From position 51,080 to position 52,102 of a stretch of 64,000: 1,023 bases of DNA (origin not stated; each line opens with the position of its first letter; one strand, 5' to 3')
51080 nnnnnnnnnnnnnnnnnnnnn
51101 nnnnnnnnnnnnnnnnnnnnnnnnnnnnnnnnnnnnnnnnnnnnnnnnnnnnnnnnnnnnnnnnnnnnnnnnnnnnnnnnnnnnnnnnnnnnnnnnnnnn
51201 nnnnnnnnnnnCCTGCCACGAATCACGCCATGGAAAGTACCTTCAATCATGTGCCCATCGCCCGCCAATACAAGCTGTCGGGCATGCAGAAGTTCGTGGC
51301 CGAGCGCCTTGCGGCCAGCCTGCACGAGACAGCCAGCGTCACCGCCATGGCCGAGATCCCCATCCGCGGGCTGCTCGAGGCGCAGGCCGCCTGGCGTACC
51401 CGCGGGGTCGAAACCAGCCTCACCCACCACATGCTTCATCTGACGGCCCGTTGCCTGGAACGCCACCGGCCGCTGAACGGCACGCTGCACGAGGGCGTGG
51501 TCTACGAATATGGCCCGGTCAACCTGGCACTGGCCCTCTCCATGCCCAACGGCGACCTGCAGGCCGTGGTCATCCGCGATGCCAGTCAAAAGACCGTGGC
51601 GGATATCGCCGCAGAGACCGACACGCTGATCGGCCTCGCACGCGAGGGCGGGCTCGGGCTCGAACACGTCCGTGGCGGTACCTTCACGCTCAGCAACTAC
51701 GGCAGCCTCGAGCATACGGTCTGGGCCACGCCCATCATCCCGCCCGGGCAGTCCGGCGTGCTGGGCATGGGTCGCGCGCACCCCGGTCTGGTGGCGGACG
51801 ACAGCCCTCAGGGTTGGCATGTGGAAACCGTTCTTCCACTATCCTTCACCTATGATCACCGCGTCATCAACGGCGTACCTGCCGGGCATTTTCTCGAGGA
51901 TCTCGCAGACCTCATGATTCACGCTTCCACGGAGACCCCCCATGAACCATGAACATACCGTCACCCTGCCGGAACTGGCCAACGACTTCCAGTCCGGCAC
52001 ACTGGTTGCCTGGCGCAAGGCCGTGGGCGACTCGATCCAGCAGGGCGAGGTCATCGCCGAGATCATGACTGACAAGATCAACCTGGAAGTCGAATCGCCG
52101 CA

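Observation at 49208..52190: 2-oxoacid dehydrogenase with split, order-reversed E2 and a free lipoyl carrier, lacking E3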

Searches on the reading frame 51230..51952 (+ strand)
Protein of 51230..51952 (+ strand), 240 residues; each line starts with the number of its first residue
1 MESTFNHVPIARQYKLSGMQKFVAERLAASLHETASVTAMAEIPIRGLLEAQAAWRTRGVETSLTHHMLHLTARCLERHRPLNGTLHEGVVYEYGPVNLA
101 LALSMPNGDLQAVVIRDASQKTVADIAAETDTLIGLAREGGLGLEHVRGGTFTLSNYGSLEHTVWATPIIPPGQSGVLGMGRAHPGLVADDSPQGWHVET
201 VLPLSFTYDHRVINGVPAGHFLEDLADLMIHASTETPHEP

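Call 3: search_protein_families(library=pfam, proteins=[window:51230-51952:+])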
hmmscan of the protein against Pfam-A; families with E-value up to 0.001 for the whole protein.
window:51230-51952:+ (240 aa): 1 family
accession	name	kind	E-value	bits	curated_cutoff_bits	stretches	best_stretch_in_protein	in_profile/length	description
PF00198.28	2-oxoacid_dh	-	9.4e-43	146.7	23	1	13-229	6-224/232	2-oxoacid dehydrogenases acyltransferase (catalytic domain)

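Call 4: search_protein_families(library=ncbifam, proteins=[window:51230-51952:+])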
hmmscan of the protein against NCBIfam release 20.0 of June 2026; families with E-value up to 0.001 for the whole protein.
window:51230-51952:+ (240 aa): 9 families
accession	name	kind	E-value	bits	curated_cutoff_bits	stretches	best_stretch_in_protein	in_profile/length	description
NF008814.0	PRK11854.1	equivalog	1e-26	93.5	722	1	13-230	409-630/637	pyruvate dehydrogenase complex dihydrolipoyllysine-residue acetyltransferase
TIGR01348.1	PDHac_trf_long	equivalog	1.4e-25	89.9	552.1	1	33-229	387-579/587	dihydrolipoyllysine-residue acetyltransferase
TIGR01347.1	sucB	equivalog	4.4e-25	88.7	378.65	1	13-229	177-394/404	dihydrolipoyllysine-residue succinyltransferase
NF004309.0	PRK05704.1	equivalog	8e-24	84.7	449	1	13-228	181-397/408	2-oxoglutarate dehydrogenase complex dihydrolipoyllysine-residue succinyltransferase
TIGR01349.1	PDHac_trf_mito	equivalog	3.9e-23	82.3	445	1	15-228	213-428/437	pyruvate dehydrogenase complex dihydrolipoamide acetyltransferase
TIGR02927.1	SucB_Actino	equivalog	2.4e-20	72.9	423.45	1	14-227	345-566/579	2-oxoglutarate dehydrogenase, E2 component, dihydrolipoamide succinyltransferase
NF008907.0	PRK12270.1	equivalog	2.4e-17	62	878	1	12-230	129-362/1241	multifunctional oxoglutarate decarboxylase/oxoglutarate dehydrogenase thiamine pyrophosphate-binding subunit/dihydrolipoyllysine-residue suc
NF011416.0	PRK14843.1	equivalog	9.6e-15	54.3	429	1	19-229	126-339/347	dihydrolipoamide acetyltransferase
NF008815.0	PRK11857.1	equivalog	6.1e-12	45.6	378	1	91-229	166-299/308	dihydrolipoamide acetyltransferase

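Call 9: find_homologous_proteins(query=window:51230-51952:+)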
Query window:51230-51952:+ (240 aa): 65 proteins with E <= 0.001 among 1040 candidates.
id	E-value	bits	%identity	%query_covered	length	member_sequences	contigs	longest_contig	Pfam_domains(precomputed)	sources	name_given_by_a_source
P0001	9.4e-145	499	93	100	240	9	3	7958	PF00198.29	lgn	-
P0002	1.8e-140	485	89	100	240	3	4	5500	PF00198.29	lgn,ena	-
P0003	3.4e-135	467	85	100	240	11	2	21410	PF00198.29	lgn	-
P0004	1.2e-103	364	68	98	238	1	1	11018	PF00198.29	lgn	-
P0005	1.6e-103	364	68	99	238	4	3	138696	PF00198.29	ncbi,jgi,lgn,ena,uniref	ncbi:2-oxo acid dehydrogenase subunit E2 [Castellaniella sp.]|uniref:2-oxo acid dehydrogenase subuni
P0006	4.4e-102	359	66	100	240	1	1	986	PF00198.29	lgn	-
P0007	2.6e-90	321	84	72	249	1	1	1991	PF00198.29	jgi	-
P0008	3.9e-84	300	57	100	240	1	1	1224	PF00198.29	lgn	-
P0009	1.1e-79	286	58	95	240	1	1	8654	PF00198.29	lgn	-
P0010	6.4e-76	273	55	97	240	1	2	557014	PF00198.29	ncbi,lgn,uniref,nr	ncbi:2-oxo acid dehydrogenase subunit E2 [Candidimonas nitroreducens]|uniref:2-oxoacid dehydrogenase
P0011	6.7e-74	267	54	97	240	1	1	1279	PF00198.29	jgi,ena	-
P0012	1.6e-69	252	56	95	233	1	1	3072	PF00198.29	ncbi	-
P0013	6.8e-66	241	55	94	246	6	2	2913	PF00198.29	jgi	jgi:pyruvate dehydrogenase E2 component (dihydrolipoamide acetyltransferase)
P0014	4.5e-65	238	53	94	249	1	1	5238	PF00198.29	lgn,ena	-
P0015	6.0e-63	231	52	93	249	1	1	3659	PF00198.29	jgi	jgi:pyruvate/2-oxoglutarate dehydrogenase complex dihydrolipoamide acyltransferase (E2) component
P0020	1.8e-61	226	52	93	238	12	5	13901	PF00198.29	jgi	jgi:pyruvate/2-oxoglutarate dehydrogenase complex dihydrolipoamide acyltransferase (E2) component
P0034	1.2e-55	207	46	94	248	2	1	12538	PF00198.29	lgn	-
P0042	7.8e-28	116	35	91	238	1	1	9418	PF00198.29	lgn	-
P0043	1.3e-27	115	38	88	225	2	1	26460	PF00198.29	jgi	-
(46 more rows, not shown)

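Call 10: find_encoding_contigs(protein=P0005, flank=8000, max_places=2)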
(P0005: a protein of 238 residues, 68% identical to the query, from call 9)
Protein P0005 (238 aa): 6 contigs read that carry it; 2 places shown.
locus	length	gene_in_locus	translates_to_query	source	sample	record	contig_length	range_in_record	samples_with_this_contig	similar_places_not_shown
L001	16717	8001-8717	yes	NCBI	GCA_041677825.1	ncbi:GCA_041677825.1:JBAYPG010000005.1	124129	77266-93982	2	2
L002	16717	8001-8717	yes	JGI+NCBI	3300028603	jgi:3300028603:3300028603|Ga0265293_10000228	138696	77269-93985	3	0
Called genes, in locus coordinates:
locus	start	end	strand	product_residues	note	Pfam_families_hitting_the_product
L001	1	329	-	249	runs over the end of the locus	PF04029:2-ph_phosp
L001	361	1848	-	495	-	PF01636:APH, PF19802:DUF6285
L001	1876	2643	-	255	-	PF00106:adh_short, PF08659:KR, PF13561:adh_short_C2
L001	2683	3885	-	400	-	PF02771:Acyl-CoA_dh_N (weak), PF02770:Acyl-CoA_dh_M, PF00441:Acyl-CoA_dh_1, PF08028:Acyl-CoA_dh_2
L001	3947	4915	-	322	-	PF03401:TctC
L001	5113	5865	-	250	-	PF00106:adh_short, PF08659:KR (faint), PF13561:adh_short_C2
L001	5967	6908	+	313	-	PF00676:E1_dh, PF02775:TPP_enzyme_C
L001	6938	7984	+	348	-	PF02779:Transket_pyr, PF02780:Transketolase_C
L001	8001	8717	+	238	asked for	PF00198:2-oxoacid_dh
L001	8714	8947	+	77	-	PF00364:Biotin_lipoyl, PF25997:BSH_YhbJ (weak)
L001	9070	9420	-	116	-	PF07883:Cupin_2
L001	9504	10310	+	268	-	PF00528:BPD_transp_1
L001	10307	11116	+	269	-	PF00528:BPD_transp_1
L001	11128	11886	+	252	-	PF00005:ABC_tran, PF13304:AAA_21 (faint)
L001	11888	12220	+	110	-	-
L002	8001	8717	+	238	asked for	PF00198:2-oxoacid_dh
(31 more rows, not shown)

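Call 11: find_encoding_contigs(protein=P0010, flank=8000, max_places=2)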
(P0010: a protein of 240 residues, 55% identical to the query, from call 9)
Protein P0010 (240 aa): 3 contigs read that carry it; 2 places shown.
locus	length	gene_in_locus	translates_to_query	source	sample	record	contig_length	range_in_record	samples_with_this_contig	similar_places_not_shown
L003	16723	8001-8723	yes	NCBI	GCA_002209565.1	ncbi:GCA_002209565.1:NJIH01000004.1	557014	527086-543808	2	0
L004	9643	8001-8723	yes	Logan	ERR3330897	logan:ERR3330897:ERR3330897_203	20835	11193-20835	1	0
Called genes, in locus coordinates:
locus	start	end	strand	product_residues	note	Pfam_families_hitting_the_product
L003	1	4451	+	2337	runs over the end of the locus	PF00668:Condensation, PF00501:AMP-binding, PF13193:AMP-binding_C (faint), PF00550:PP-binding, PF00668:Condensation, PF00550:PP-binding, PF00975:Thioesterase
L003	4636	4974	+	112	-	-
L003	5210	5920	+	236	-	PF00392:GntR, PF07729:FCD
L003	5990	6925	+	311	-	PF00676:E1_dh, PF02775:TPP_enzyme_C (weak)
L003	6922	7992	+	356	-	PF02779:Transket_pyr, PF02780:Transketolase_C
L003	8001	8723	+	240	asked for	PF00198:2-oxoacid_dh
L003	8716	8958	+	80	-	PF00364:Biotin_lipoyl, PF25984:BSH_YknX (faint), PF25997:BSH_YhbJ (weak), PF13375:RnfC_N (faint)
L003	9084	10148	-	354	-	PF00005:ABC_tran, PF13304:AAA_21 (faint), PF08402:TOBE_2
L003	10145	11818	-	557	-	PF00528:BPD_transp_1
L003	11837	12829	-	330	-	PF01547:SBP_bac_1, PF13531:SBP_bac_11, PF13416:SBP_bac_8, PF13343:SBP_bac_6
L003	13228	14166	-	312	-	PF01047:MarR, PF12802:MarR_2, PF13463:HTH_27 (faint), PF13601:HTH_34 (faint), PF00583:Acetyltransf_1, PF13673:Acetyltransf_10, PF13508:Acetyltransf_7, PF08445:FR47 (weak)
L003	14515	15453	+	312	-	PF02558:ApbA, PF08546:ApbA_C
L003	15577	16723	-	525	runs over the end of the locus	PF00083:Sugar_tr, PF07690:MFS_1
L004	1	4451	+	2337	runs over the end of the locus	PF00668:Condensation, PF00501:AMP-binding, PF13193:AMP-binding_C (faint), PF00550:PP-binding, PF00668:Condensation, PF00550:PP-binding, PF00975:Thioesterase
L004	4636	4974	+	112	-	-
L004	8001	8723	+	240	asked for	PF00198:2-oxoacid_dh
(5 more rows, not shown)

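Call 12: find_encoding_contigs(protein=P0020, flank=8000, max_places=2)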
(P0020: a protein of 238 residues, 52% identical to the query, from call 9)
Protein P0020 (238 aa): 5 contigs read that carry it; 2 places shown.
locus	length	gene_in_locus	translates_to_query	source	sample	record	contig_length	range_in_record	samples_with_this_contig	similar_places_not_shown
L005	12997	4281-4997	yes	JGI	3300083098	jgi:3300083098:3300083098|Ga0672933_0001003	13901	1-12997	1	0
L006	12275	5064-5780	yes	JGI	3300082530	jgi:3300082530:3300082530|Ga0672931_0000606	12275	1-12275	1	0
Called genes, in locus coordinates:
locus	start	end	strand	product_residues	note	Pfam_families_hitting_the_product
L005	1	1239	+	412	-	?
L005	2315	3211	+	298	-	PF00676:E1_dh, PF02775:TPP_enzyme_C, PF13292:DXP_synthase_N (faint)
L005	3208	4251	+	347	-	PF02779:Transket_pyr, PF02780:Transketolase_C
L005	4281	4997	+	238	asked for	PF00198:2-oxoacid_dh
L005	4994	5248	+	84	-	PF00364:Biotin_lipoyl, PF25919:BSH_CusB (weak)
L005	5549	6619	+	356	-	PF01636:APH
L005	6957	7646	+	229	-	PF00392:GntR, PF13412:HTH_24 (weak), PF07729:FCD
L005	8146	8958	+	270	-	PF00106:adh_short, PF08659:KR, PF13561:adh_short_C2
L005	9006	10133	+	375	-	PF02812:ELFV_dehydrog_N, PF00208:ELFV_dehydrog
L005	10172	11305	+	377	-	-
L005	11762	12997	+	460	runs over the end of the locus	PF00324:AA_permease, PF13520:AA_permease_2, PF13906:AA_permease_C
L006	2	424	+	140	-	?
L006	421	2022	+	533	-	PF01019:G_glu_transpept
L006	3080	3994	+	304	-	PF00676:E1_dh, PF02775:TPP_enzyme_C, PF13292:DXP_synthase_N (faint)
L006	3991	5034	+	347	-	PF02779:Transket_pyr, PF02780:Transketolase_C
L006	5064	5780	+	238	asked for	PF00198:2-oxoacid_dh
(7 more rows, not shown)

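Call 15: find_related_loci(query=A1, collection=genome_contigs, flank=6000)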
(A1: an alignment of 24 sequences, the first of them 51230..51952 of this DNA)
Query A1 (240 aa) in genome_contigs; peptide patterns used: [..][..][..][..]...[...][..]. (x = any residue, [..] = any of these).
600 stretches matched a pattern (row limit reached: there are more); 584 encode a relative of the query (tblastn E <= 1e-3); the best 80 are kept; 80 distinct loci.
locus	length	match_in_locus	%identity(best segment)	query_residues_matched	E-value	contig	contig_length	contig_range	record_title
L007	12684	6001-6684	48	5-231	8e-66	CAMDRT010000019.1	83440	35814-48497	MAG: Bordetella parapertussis isolate TrH-03may19-243 genome assembly, contig: TrH-03may19-C263, whole genome shotgun se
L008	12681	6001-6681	47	4-229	3e-62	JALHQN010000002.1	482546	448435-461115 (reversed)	MAG: Burkholderiales bacterium isolate bin.9 c_000000000065, whole genome shotgun sequence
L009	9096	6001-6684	48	5-231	2e-63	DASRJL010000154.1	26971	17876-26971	MAG TPA_asm: Burkholderiales bacterium isolate SMAG_U10135 k141_1590519, whole genome shotgun sequence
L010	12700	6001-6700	46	4-240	2e-46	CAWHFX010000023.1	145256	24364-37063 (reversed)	MAG: uncultured beta proteobacterium isolate MFD00392.bin.2.59 genome assembly, contig: contig_94386, whole genome shotg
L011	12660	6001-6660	36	8-227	2e-43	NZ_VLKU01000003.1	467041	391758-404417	Paracoccus sulfuroxidans strain CGMCC 1.5364 IQ24DRAFT_scaffold00003.3, whole genome shotgun sequence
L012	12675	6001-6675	34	8-229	2e-36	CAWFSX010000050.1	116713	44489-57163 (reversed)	MAG: uncultured delta proteobacterium isolate MFD00709.bin.2.41 genome assembly, contig: contig_30819, whole genome shot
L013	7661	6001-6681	30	16-236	2e-29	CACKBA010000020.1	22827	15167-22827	uncultured Bacteroidetes bacterium isolate AG-453-G13 genome assembly, contig: AG-453-G13_NODE_20, whole genome shotgun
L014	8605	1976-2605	30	16-229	3e-28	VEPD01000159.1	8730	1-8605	MAG: Ruminiclostridium sp. isolate MnB_11 Mn-Ruminiclostridium-1_374121, whole genome shotgun sequence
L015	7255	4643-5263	31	16-231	3e-28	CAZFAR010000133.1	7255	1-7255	MAG TPA_asm: uncultured Thermococci archaeon isolate binchicken_co383_170 genome assembly, contig: NODE_4195_length_7255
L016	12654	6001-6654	31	13-229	2e-26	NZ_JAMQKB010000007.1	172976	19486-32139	Terrihalobacillus insolitus strain 3ASR75-11 NODE_7_length_172976_cov_54.390005, whole genome shotgun sequence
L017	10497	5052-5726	36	9-232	4e-26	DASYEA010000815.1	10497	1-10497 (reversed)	MAG TPA_asm: Schlesneria sp. isolate SMAG_U4973 k141_4872618, whole genome shotgun sequence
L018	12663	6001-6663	28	15-229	1e-25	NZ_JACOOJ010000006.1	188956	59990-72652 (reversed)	Parabacteroides hominis strain NSJ-79 N17_ctg006, whole genome shotgun sequence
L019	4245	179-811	38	9-229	2e-25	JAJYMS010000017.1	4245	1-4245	MAG: Bacillota bacterium isolate DBS2-4.bin160 NODE_37507_length_4245_cov_2.0153, whole genome shotgun sequence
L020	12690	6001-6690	27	4-236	3e-25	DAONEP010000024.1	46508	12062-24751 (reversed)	MAG TPA_asm: Bacteroidales bacterium isolate AMR_MDS_3866 NODE_696_length_46508_cov_15.941252, whole genome shotgun sequ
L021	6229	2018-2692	35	9-232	3e-25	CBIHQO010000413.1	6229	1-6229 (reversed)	MAG TPA_asm: uncultured Schlesneria sp. isolate SRR18156212_concoct_8 genome assembly, contig: ERZ27336872.5945, whole g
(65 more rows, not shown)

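Call 25: search_protein_families(library=pfam, proteins=[L011:4629-6002:-, L011:3942-5918:+, L011:481-1491:+, L011:1343-2299:+, L011:6735-7775:-, L011:7982-8749:+, L011:10170-11675:-, L011:5797-6684:+, L011:9547-10173:-])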
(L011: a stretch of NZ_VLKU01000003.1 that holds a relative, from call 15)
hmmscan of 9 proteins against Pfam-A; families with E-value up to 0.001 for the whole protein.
L011:4629-6002:- (457 aa): 0 families

L011:3942-5918:+ (658 aa): 1 family
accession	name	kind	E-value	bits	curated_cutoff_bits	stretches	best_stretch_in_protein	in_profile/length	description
PF00202.27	Aminotran_3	-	6.3e-95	318.6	30.5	1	233-648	11-400/403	Aminotransferase class-III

L011:481-1491:+ (336 aa): 1 family
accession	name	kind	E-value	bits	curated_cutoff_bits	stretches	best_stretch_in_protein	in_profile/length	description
PF02653.21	BPD_transp_2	-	3.3e-17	63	26.8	1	26-294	3-266/269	Branched-chain amino acid transport system / permease component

L011:1343-2299:+ (318 aa): 4 families
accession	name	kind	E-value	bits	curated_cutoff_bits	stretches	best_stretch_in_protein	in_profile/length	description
PF00005.33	ABC_tran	-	2.2e-31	109.7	25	1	77-230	2-135/137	ABC transporter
PF02463.25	SMC_N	-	3.2e-07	30.4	40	1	87-264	25-201/220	RecF/RecN/SMC N terminal domain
PF13304.12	AAA_21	-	7.7e-07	29.9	27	0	88-117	1-36/304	AAA domain, putative AbiEii toxin, Type IV TA system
PF09818.15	ABC_ATPase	-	0.00027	20.5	23.2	0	203-279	157-248/283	P-loop domain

L011:6735-7775:- (346 aa): 4 families
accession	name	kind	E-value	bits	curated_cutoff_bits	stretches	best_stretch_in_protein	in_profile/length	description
PF12625.12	Arabinose_bd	-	2e-31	109.9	27.6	1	31-215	4-185/185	Arabinose-binding domain of AraC transcription regulator, N-term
PF12833.13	HTH_18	-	1.3e-19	70.7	33.6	1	265-341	2-79/80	Helix-turn-helix domain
PF00165.29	HTH_AraC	-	2.9e-10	40.4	26.6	1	302-340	1-41/42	Bacterial regulatory helix-turn-helix proteins, AraC family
PF13384.12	HTH_23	-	0.00025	21.2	24.6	0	293-331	6-41/50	Homeodomain-like domain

L011:7982-8749:+ (255 aa): 3 families
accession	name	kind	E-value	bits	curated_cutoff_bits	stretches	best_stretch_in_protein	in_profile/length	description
PF06897.17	DUF1269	-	1.4e-10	41.8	26.9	1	60-153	1-93/100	Protein of unknown function (DUF1269)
PF01442.23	Apolipoprotein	-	0.00044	20.4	90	1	161-254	63-138/190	Apolipoprotein A1/A4/E domain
PF13488.11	Gly-zipper_Omp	-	0.0009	19.6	25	0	59-92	2-37/46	Glycine zipper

L011:10170-11675:- (501 aa): 7 families
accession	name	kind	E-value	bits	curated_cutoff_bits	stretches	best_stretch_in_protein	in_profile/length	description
PF07730.19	HisKA_3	-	1.1e-14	55.2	24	1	292-358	1-68/68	Histidine kinase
PF02518.31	HATPase_c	-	7.3e-14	52.6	26.4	1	399-496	4-110/111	Histidine kinase-, DNA gyrase B-, and HSP90-like ATPase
PF08447.18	PAS_3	-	4.8e-10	40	25.6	1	170-257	4-88/89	PAS fold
PF13581.12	HATPase_c_2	-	1.7e-06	28.5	27.4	1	405-464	36-103/127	Histidine kinase-like ATPase domain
PF13426.13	PAS_9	-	5e-06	27.2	27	0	46-131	2-102/103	PAS domain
PF00989.32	PAS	-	7.7e-06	26.3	22.6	0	42-77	7-42/113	PAS fold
PF08448.16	PAS_4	-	0.00045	20.9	23.1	0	43-88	2-47/110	PAS fold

L011:5797-6684:+ (295 aa): 1 family
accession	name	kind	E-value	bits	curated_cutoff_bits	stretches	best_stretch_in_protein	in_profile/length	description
PF00198.28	2-oxoacid_dh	-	6.5e-65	219.3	23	1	73-292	5-226/232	2-oxoacid dehydrogenases acyltransferase (catalytic domain)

L011:9547-10173:- (208 aa): 3 families
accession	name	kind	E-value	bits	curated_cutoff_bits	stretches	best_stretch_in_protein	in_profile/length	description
PF00072.30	Response_reg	-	1.4e-26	93.3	30.2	1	4-117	1-111/111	Response regulator receiver domain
PF00196.25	GerE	-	1.8e-17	63.1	23.5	1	148-203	2-57/57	Bacterial regulatory proteins, luxR family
PF13384.12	HTH_23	-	0.00073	19.7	24.6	0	152-182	6-36/50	Homeodomain-like domain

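Call 32: search_protein_representatives(alignment_id=A1)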
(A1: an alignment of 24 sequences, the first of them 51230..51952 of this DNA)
Query: 24 sequences, 240 profile positions. Proteins with E-value up to 0.001 (for the whole library): 37671; up to 1e-10: 25087; up to 1e-30: 11509. The best 150 are listed.
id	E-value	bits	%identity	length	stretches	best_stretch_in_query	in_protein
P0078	1.3e-97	342.6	-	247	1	4-236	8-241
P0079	4.1e-75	268.9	-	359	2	64-232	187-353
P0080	1.8e-72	260.2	-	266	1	8-234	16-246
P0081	3.9e-72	259.1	-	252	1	5-233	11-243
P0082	4.6e-72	258.9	-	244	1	8-236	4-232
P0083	4.5e-70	252.4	-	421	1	11-232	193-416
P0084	7.4e-69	248.4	-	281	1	10-235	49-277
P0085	1.0e-68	247.9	-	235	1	14-235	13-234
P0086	1.2e-68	247.7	-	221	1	20-234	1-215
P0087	1.6e-67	244.0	-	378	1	7-235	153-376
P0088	1.8e-67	243.9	-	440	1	12-232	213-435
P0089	2.1e-67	243.6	-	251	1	8-229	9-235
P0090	3.9e-67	242.7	-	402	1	8-235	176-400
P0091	1.4e-66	240.9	-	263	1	9-234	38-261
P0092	1.7e-66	240.7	-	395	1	14-233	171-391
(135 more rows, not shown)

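Call 38: search_solved_structures(query=window:51230-51952:+, max_evalue=1e-10)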
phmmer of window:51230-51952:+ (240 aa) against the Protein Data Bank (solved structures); distinct sequences matched with E-value up to 1e-10: 40.
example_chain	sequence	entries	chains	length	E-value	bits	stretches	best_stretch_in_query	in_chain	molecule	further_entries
9njt_A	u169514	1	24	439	9.2e-22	81.4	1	9-229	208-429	Dihydrolipoyllysine-residue succinyltransferase component of 2-oxoglutarate dehydrogenase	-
9y6t_A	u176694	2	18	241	1.9e-19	73.8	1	15-225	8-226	Dihydrolipoyllysine-residue acetyltransferase component of pyruvate dehydrogenase complex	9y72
1c4t_A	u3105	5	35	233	4.5e-19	72.6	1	15-229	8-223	PROTEIN (DIHYDROLIPOAMIDE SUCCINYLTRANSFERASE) | DIHYDROLIPOAMIDE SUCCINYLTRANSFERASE | Dihydrolipoyllysine-residue succinyltransferase component of 2-oxoglutar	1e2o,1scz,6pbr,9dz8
6zzi_A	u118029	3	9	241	8.9e-19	71.6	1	21-232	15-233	Dihydrolipoyllysine-residue acetyltransferase component of pyruvate dehydrogenase complex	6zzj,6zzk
9y7v_D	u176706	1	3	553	1.6e-18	70.8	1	15-225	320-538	Dihydrolipoyllysine-residue acetyltransferase component of pyruvate dehydrogenase complex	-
6zzl_A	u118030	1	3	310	1.8e-18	70.6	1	21-232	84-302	Dihydrolipoyllysine-residue acetyltransferase component of pyruvate dehydrogenase complex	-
1eaa_A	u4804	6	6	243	7.3e-18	68.6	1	53-230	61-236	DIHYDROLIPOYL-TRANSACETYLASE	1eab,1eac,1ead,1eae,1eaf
6zzm_A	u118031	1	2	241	2.1e-17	67.1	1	15-229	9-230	Dihydrolipoamide acetyltransferase component of pyruvate dehydrogenase complex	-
1dpd_A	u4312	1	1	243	2.6e-17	66.8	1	56-230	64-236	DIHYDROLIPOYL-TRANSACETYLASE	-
3mae_A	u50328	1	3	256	3.7e-17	66.3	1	13-225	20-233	2-oxoisovalerate dehydrogenase E2 component, dihydrolipoamide acetyltransferase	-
1dpc_A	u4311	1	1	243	5e-17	65.9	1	56-230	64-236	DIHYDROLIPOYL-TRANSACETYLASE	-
1dpb_A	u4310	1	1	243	3.4e-16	63.1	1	56-230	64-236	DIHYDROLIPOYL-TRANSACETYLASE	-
6h05_A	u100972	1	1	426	1.3e-15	61.2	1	13-225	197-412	Dihydrolipoyllysine-residue succinyltransferase component of 2-oxoglutarate dehydrogenase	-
6zlo_A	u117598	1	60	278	1.4e-15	61.1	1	7-227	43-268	Dihydrolipoyllysine-residue acetyltransferase component of pyruvate dehydrogenase complex,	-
7bgj_A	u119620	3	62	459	1.4e-15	61.1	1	14-227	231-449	Acetyltransferase component of pyruvate dehydrogenase complex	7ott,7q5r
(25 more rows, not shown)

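Call 40: find_encoding_contigs(protein=P0003, flank=10000, max_places=2)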
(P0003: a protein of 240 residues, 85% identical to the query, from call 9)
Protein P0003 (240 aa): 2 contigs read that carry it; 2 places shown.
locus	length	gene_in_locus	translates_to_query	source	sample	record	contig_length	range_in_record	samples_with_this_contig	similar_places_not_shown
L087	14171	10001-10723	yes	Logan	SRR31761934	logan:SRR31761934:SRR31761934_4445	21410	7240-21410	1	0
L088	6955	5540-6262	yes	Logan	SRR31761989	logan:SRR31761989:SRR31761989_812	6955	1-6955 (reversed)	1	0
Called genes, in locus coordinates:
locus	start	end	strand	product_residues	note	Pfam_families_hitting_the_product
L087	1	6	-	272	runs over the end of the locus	PF09339:HTH_IclR, PF12802:MarR_2 (faint), PF01614:IclR_C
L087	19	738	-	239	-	PF00106:adh_short, PF01370:Epimerase (weak), PF08659:KR (faint), PF13561:adh_short_C2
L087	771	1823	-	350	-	PF02615:Ldh_2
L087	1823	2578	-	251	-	PF00106:adh_short, PF01370:Epimerase (weak), PF08659:KR, PF13561:adh_short_C2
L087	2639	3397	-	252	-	PF00106:adh_short, PF08659:KR, PF13561:adh_short_C2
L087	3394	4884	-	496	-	PF01970:TctA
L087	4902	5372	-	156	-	PF07331:TctB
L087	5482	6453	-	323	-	PF03401:TctC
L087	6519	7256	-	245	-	PF00106:adh_short, PF08659:KR (faint), PF01370:Epimerase (faint), PF13561:adh_short_C2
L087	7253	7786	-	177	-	PF12973:Cupin_7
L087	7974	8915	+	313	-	PF00676:E1_dh, PF02775:TPP_enzyme_C (weak)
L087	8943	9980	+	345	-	PF02779:Transket_pyr, PF02780:Transketolase_C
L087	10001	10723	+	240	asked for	PF00198:2-oxoacid_dh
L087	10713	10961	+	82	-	PF00364:Biotin_lipoyl, PF25997:BSH_YhbJ (weak), PF25919:BSH_CusB (weak)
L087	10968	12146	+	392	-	PF01557:FAA_hydrolase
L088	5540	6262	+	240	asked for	PF00198:2-oxoacid_dh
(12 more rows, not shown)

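Call 41: find_encoding_contigs(protein=P0004, flank=8000, max_places=1)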
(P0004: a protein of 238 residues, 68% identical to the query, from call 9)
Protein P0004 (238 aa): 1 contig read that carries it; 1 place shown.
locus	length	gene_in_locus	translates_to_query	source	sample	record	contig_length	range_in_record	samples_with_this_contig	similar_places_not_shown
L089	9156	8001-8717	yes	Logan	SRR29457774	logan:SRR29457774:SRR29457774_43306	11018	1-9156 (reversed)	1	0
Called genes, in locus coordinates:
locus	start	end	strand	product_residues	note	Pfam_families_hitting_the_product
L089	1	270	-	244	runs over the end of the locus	PF04029:2-ph_phosp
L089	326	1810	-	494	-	PF01636:APH, PF19802:DUF6285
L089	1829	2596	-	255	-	PF00106:adh_short, PF01370:Epimerase (weak), PF08659:KR, PF13561:adh_short_C2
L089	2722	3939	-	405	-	PF02771:Acyl-CoA_dh_N (weak), PF02770:Acyl-CoA_dh_M, PF00441:Acyl-CoA_dh_1, PF08028:Acyl-CoA_dh_2 (weak)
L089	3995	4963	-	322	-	PF03401:TctC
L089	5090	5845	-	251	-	PF00106:adh_short, PF08659:KR (faint), PF13561:adh_short_C2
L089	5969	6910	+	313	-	PF00676:E1_dh, PF02775:TPP_enzyme_C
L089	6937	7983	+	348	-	PF02779:Transket_pyr, PF02780:Transketolase_C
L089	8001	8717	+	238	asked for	PF00198:2-oxoacid_dh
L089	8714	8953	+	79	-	PF00364:Biotin_lipoyl, PF25997:BSH_YhbJ (weak), PF25917:BSH_RND (weak), PF25919:BSH_CusB (weak)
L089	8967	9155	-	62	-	?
